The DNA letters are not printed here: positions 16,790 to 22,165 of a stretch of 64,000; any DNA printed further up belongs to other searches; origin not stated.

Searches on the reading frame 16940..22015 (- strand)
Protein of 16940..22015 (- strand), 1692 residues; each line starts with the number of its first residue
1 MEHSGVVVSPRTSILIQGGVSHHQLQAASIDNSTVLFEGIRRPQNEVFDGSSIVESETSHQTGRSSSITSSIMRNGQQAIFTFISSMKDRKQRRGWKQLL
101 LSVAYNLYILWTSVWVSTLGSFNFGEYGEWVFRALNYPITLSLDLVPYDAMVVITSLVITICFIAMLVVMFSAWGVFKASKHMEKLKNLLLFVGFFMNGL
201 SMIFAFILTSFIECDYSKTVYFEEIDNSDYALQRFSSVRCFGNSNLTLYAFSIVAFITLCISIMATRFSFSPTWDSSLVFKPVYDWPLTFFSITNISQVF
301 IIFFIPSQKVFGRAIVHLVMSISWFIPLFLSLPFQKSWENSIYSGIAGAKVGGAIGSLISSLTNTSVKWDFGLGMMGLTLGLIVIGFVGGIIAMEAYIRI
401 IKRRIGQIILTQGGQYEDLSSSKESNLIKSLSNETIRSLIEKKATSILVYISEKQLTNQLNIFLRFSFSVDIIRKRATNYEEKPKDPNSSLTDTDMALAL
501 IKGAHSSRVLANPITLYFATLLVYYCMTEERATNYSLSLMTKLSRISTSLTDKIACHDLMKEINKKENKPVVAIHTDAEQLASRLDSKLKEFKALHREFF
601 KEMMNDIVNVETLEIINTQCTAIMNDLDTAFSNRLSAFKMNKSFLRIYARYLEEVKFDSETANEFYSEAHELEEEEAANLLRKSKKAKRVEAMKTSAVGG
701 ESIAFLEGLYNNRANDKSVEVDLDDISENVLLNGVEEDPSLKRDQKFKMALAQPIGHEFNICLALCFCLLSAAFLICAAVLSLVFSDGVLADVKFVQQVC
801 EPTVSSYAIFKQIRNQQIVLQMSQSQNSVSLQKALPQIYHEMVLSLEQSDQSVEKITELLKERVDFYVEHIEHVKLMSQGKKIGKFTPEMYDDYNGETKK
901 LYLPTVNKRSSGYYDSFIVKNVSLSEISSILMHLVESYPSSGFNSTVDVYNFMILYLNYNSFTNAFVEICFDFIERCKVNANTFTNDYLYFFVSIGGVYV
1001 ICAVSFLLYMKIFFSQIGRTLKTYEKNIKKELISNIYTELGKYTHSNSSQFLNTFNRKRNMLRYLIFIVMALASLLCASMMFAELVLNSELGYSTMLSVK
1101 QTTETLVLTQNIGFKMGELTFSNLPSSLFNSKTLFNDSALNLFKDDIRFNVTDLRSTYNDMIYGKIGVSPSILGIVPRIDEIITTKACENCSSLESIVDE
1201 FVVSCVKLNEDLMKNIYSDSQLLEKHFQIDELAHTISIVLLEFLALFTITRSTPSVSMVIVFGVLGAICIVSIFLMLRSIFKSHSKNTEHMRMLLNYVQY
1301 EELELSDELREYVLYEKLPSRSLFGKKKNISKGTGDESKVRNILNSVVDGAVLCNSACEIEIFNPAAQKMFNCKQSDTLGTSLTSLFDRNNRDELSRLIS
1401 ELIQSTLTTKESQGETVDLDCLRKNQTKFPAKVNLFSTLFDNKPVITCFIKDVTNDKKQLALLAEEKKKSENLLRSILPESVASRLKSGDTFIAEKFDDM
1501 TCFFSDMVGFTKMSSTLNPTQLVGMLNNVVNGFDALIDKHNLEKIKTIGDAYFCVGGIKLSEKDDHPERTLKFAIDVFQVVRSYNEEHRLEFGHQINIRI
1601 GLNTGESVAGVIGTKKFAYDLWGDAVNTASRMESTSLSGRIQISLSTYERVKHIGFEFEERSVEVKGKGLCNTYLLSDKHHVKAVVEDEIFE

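Call 12: search_protein_families(library=pfam, proteins=[window:16940-22015:-], max_evalue=0.001)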
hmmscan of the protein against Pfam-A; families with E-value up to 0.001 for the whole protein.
window:16940-22015:- (1692 aa): 4 families
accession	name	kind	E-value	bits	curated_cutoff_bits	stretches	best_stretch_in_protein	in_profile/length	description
PF00211.25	Guanylate_cyc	-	1e-53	182.1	21.9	1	1494-1677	3-182/183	Adenylate and Guanylate cyclase catalytic domain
PF13426.13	PAS_9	-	4.1e-13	49.9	27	1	1349-1454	2-102/103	PAS domain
PF25474.1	TPR_TmcB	-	6.6e-10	39.4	27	1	589-677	35-123/125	TmcB, TPR repeats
PF00989.32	PAS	-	2.6e-05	24.6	22.6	1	1340-1453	3-113/113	PAS fold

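Call 13: find_homologous_proteins(query=window:16940-22015:-)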
Query window:16940-22015:- (1692 aa): 13 proteins with E <= 0.001 among 8000 candidates.
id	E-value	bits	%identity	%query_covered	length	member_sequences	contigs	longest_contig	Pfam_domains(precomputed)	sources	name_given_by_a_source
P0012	0.0e+0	3749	100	100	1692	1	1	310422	PF13426.14,PF00211.26,PF25474.2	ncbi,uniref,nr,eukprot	ncbi:predicted protein [Naegleria gruberi]|uniref:Predicted protein n=1 Tax=Naegleria gruberi TaxID=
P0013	0.0e+0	1801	50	99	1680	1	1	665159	PF13426.14,PF00211.26,PF00989.32,PF25474.2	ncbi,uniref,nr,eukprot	ncbi:predicted protein [Naegleria gruberi]|uniref:Predicted protein n=1 Tax=Naegleria gruberi TaxID=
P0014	2.9e-280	951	34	95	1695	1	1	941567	PF13426.14,PF00211.26,PF00989.32,PF25474.2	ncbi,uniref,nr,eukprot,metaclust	ncbi:predicted protein [Naegleria gruberi]|uniref:Predicted protein n=1 Tax=Naegleria gruberi TaxID=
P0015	5.8e-256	871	34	94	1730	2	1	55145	PF13426.14,PF00211.26,PF00989.32,PF25474.2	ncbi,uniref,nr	ncbi:hypothetical protein C9374_013727 [Naegleria lovaniensis]|uniref:Adenylate and Guanylate cyclas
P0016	5.8e-94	334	30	43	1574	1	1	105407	PF13426.14,PF00211.26,PF00989.32,PF25474.2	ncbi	ncbi:hypothetical protein ABK040_014587 [Willaertia magna]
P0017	3.7e-44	169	32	13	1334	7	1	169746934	PF16214.10,PF06327.20,PF00211.26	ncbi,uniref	ncbi:adenylate cyclase type 8-like isoform X2 [Tachypleus tridentatus]|uniref:adenylate cyclase type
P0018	2.6e-24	103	30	13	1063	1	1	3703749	PF07714.24,PF00069.32,PF01094.35,PF00211.26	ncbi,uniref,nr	ncbi:atrial natriuretic peptide receptor 1-like [Paramacrobiotus metropolitanus]|uniref:atrial natri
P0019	3.0e-20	90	33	9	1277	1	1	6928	PF13414.13,PF00515.35,PF13424.13,PF13176.13,PF00211.26,PF13181.13,PF07719.24,PF13191.13,PF13374.13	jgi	jgi:adenylate cyclase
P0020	3.0e-9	53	26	10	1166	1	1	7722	PF00211.26,PF13191.13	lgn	-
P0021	7.3e-7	45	31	8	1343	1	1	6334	PF13596.13,PF08447.19,PF13426.14,PF13188.14,PF13185.13,PF24820.2,PF01590.33,PF07730.20,PF08448.17,PF02518.32,PF00989.32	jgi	jgi:PAS domain S-box-containing protein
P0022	8.8e-5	38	26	11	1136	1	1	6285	PF13424.13,PF00211.26,PF13191.13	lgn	-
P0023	1.8e-4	37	28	10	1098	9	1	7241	PF13176.13,PF13401.13,PF13428.13,PF01637.25,PF13191.13,PF13374.13,PF07721.21,PF17874.8,PF00515.35,PF13424.13,PF00211.26,PF13181.13,PF07719.24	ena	-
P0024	3.6e-4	36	29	10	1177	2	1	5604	PF13240.12,PF12773.14,PF24463.2,PF13424.13,PF00211.26,PF13248.12,PF07719.24,PF13191.13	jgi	jgi:class 3 adenylate cyclase/tetratricopeptide (TPR) repeat protein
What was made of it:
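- A neighbouring ORF is 100% identical to an N. gruberi protein (call 13).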
